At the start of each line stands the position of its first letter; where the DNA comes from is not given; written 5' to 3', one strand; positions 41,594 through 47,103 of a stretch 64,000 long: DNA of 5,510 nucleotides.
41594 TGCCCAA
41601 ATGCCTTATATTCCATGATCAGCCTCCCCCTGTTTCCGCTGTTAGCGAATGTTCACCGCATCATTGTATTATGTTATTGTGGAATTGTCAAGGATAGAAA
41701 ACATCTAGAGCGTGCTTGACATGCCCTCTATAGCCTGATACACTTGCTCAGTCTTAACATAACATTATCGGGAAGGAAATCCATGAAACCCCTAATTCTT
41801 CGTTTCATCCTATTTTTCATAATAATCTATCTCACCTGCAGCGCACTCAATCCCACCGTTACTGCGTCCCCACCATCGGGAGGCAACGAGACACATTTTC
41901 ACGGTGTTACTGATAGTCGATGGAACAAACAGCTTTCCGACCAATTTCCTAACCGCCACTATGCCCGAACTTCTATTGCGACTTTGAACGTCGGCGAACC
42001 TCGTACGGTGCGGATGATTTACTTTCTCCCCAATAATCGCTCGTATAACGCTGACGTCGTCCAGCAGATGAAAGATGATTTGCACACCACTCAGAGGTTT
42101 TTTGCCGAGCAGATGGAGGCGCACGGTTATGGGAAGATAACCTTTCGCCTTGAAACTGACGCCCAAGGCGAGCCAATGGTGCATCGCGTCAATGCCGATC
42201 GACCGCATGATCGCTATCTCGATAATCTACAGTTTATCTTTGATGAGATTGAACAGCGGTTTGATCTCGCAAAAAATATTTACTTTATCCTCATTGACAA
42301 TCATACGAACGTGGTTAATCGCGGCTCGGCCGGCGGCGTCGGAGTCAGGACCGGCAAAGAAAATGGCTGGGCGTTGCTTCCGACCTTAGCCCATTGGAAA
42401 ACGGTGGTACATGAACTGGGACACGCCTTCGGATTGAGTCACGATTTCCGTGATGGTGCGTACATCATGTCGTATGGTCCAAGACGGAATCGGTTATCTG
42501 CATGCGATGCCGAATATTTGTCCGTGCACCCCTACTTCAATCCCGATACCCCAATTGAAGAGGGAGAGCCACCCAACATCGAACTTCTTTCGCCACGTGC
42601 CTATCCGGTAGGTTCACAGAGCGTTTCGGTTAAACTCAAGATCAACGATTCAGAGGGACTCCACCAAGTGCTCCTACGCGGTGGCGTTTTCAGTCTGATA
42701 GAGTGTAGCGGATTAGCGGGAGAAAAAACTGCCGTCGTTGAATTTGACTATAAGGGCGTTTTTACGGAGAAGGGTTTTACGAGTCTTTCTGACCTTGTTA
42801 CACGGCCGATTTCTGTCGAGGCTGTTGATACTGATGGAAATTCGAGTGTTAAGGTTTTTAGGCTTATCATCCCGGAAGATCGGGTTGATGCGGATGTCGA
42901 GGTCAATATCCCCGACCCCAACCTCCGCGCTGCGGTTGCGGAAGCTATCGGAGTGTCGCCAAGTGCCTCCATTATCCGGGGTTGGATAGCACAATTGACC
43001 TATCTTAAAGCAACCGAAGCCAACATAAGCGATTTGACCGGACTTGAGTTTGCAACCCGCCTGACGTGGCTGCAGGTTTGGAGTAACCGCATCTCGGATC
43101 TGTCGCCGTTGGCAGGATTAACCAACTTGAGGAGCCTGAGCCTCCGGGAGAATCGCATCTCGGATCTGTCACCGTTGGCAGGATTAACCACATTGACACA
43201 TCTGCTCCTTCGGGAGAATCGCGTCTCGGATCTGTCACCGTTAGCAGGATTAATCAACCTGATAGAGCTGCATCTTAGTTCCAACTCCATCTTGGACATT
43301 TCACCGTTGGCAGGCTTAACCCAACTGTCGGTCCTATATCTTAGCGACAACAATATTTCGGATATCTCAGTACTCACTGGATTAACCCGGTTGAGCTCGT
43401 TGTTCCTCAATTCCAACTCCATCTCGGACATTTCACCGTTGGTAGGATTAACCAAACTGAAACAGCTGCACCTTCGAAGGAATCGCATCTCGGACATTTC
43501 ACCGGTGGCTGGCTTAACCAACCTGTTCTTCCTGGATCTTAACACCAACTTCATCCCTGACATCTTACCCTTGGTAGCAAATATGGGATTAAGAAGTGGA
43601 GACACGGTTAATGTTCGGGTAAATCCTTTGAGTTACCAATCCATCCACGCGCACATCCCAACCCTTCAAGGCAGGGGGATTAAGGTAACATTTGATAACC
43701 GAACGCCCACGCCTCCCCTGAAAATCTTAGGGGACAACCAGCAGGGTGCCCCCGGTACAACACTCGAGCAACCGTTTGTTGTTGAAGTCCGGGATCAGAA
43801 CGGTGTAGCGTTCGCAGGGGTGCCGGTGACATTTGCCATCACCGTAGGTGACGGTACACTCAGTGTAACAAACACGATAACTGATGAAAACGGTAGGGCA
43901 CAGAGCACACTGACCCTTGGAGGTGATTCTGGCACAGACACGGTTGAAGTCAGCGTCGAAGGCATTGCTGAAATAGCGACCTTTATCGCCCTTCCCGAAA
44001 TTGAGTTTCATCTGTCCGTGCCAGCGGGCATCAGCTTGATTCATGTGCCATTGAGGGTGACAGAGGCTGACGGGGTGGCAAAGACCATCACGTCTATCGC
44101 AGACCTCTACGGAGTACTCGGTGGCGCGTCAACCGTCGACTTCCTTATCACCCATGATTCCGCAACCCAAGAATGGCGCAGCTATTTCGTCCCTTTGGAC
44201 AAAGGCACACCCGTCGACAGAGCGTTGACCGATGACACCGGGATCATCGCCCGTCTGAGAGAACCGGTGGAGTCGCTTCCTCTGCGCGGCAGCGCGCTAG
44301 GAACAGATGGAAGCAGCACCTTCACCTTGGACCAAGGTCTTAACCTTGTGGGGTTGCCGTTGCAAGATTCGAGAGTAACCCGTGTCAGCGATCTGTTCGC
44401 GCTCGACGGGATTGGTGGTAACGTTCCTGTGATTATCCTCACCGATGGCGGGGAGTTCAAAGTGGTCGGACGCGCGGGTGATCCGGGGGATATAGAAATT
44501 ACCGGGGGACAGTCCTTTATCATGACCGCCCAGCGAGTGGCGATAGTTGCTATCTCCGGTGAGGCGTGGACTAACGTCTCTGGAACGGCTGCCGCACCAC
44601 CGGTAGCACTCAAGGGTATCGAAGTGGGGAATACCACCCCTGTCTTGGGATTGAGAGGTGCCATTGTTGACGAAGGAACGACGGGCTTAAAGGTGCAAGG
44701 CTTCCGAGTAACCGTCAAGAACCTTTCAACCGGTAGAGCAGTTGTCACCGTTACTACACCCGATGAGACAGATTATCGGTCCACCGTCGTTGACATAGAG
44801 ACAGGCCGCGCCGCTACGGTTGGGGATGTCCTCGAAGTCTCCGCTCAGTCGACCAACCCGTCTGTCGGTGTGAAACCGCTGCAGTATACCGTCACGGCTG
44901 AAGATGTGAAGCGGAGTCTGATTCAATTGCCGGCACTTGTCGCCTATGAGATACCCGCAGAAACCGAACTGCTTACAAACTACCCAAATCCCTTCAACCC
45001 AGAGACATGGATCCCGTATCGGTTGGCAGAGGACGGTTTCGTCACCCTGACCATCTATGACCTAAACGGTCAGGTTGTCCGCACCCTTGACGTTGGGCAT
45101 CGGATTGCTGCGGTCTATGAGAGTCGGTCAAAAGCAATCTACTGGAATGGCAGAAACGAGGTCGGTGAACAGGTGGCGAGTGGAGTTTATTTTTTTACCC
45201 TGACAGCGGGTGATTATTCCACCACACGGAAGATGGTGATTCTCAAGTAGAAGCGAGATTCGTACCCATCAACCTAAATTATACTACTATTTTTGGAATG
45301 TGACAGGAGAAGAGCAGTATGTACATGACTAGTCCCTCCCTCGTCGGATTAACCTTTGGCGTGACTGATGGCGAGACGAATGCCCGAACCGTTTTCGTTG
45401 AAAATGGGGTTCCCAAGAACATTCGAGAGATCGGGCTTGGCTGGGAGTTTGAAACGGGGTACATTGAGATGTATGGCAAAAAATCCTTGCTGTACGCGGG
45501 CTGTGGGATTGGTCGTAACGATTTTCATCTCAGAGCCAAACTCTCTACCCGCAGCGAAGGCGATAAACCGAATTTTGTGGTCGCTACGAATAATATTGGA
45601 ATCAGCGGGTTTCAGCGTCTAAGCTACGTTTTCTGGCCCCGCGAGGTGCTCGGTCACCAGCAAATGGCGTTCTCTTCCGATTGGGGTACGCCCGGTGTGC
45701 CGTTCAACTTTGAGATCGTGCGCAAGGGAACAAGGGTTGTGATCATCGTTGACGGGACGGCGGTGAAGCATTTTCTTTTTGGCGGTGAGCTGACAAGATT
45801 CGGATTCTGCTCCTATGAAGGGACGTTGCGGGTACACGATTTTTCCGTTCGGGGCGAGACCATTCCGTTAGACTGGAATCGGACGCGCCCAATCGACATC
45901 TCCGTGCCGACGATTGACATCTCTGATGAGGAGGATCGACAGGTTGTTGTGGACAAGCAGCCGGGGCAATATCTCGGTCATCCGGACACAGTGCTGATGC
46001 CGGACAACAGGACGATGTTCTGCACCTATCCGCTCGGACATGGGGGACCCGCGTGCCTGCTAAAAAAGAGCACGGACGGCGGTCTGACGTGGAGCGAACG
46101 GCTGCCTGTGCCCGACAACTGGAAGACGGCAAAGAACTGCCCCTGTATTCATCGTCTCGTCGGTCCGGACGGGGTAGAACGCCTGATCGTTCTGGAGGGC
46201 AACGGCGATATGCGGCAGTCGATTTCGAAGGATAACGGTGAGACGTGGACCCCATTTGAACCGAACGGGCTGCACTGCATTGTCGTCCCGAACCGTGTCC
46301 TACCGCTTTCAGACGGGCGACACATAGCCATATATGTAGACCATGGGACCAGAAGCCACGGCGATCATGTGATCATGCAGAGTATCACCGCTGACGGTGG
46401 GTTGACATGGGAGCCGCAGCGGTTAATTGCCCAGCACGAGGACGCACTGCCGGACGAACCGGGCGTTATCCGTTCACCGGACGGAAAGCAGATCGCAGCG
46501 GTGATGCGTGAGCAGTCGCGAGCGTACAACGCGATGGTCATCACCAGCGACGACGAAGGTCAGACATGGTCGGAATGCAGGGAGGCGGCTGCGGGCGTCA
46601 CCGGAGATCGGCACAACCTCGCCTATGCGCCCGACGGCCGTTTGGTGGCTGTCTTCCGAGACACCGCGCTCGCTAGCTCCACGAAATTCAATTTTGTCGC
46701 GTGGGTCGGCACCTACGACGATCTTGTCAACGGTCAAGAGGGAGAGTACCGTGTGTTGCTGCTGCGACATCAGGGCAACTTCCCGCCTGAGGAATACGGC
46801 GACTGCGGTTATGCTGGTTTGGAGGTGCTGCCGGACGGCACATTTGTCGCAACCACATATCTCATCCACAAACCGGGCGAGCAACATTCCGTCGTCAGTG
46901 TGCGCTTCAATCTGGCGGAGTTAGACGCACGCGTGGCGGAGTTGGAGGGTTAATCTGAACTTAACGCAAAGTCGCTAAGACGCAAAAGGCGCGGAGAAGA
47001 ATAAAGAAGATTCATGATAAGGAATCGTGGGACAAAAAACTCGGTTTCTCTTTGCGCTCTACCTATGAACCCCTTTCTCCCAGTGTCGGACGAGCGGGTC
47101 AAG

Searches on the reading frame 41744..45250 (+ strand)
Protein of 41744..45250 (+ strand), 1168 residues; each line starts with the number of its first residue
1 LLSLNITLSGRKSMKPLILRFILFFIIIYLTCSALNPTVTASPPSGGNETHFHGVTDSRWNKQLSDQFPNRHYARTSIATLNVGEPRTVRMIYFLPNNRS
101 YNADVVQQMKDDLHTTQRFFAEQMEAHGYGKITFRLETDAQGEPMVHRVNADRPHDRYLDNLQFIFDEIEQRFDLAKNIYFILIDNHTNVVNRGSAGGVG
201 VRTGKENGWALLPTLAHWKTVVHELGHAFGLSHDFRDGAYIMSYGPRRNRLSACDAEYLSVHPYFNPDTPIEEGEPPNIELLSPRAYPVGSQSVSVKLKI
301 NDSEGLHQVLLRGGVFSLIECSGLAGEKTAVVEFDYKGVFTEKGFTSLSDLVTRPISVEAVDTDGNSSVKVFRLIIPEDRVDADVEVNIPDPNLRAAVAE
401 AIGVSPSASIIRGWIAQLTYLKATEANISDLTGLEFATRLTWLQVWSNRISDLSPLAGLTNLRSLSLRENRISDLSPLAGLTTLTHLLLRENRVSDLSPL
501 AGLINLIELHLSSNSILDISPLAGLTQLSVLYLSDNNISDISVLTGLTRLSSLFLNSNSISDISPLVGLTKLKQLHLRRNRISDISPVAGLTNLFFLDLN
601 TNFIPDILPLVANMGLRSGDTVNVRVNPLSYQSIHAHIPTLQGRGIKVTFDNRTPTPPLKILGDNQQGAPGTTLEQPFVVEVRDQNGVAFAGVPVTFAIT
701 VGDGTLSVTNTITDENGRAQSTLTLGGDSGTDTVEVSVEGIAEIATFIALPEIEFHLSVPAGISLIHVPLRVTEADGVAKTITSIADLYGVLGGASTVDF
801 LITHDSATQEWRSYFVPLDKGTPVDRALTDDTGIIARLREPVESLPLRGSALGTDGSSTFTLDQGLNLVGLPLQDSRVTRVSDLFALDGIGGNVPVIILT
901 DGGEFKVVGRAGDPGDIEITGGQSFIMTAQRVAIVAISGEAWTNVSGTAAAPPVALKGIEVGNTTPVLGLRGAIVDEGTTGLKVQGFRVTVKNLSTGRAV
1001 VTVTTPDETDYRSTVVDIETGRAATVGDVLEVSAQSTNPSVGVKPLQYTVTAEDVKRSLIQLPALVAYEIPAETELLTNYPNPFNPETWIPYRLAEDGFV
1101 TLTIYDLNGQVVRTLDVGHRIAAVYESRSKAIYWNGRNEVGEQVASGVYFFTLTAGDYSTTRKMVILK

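Call 8: search_protein_families(library=pfam, proteins=[window:41744-45250:+], max_evalue=0.001)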
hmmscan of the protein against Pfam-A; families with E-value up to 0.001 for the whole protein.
window:41744-45250:+ (1168 aa): 11 families
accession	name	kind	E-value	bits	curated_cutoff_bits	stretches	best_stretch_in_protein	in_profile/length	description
PF12799.13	LRR_4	-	1e-32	111.8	27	4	438-479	1-43/44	Leucine Rich repeats (2 copies)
PF13855.12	LRR_8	-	1e-18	67.3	27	4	439-493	2-60/61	Leucine rich repeat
PF14580.12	LRR_9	-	1.2e-10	41.7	30.5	1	508-602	23-123/175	Leucine-rich repeat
PF02369.22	Big_1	-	3.7e-08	33.8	34.9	1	678-741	21-83/93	Bacterial Ig-like domain (group 1)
PF13860.13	FlgD_ig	-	4.7e-08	33.3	27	1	1100-1156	25-76/79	FlgD Ig-like domain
PF18962.6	Por_Secre_tail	-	2e-06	28.4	27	1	1080-1166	2-75/75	Secretion system C-terminal sorting domain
PF13688.12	Reprolysin_5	-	2.9e-06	28.1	27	1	178-240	94-164/196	Metallo-peptidase family M12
PF23952.1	LRR_EndoS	-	4.4e-06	27.4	27.9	0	389-512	1-114/116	Endo-beta-N-acetylglucosaminidase EndoS LRR domain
PF12044.14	Metallopep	-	1.3e-05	24.5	27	0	114-149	136-170/427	Putative peptidase family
PF09134.16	Invasin_D3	-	2.8e-05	25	33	1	679-745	25-89/98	Invasin, domain 3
PF13574.12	Reprolysin_2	-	0.00011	22.5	27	1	202-257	111-165/195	Metallo-peptidase family M12B Reprolysin-like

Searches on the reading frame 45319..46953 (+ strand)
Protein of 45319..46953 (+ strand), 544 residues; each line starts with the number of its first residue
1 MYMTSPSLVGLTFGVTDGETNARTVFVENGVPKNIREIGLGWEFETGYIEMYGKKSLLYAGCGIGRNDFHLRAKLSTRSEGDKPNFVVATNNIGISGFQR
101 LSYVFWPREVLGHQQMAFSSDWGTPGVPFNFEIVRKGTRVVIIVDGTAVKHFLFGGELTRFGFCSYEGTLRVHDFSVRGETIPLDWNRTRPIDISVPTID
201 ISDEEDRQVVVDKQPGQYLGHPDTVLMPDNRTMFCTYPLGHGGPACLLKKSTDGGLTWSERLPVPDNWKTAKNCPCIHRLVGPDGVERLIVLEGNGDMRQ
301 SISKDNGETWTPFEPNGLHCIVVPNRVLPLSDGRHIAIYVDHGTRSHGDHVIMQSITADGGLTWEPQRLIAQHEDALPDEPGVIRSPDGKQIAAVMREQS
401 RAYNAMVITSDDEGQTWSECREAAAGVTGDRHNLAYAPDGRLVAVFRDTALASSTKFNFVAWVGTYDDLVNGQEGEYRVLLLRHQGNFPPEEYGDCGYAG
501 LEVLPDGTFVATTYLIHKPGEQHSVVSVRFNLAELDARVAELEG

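Call 8: search_protein_families(library=pfam, proteins=[window:45319-46953:+], max_evalue=0.001)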
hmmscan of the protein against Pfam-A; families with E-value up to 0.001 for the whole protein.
window:45319-46953:+ (544 aa): 3 families
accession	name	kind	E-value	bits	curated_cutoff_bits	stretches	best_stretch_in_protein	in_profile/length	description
PF13088.12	BNR_2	-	1.2e-15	58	31.4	2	301-446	85-227/277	BNR repeat-like domain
PF02012.26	BNR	-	2.1e-09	36.4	27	0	302-311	2-11/12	BNR/Asp-box repeat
PF09142.17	TruB_C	-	9.8e-05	22.4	28.7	0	435-459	31-55/56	tRNA Pseudouridine synthase II, C terminal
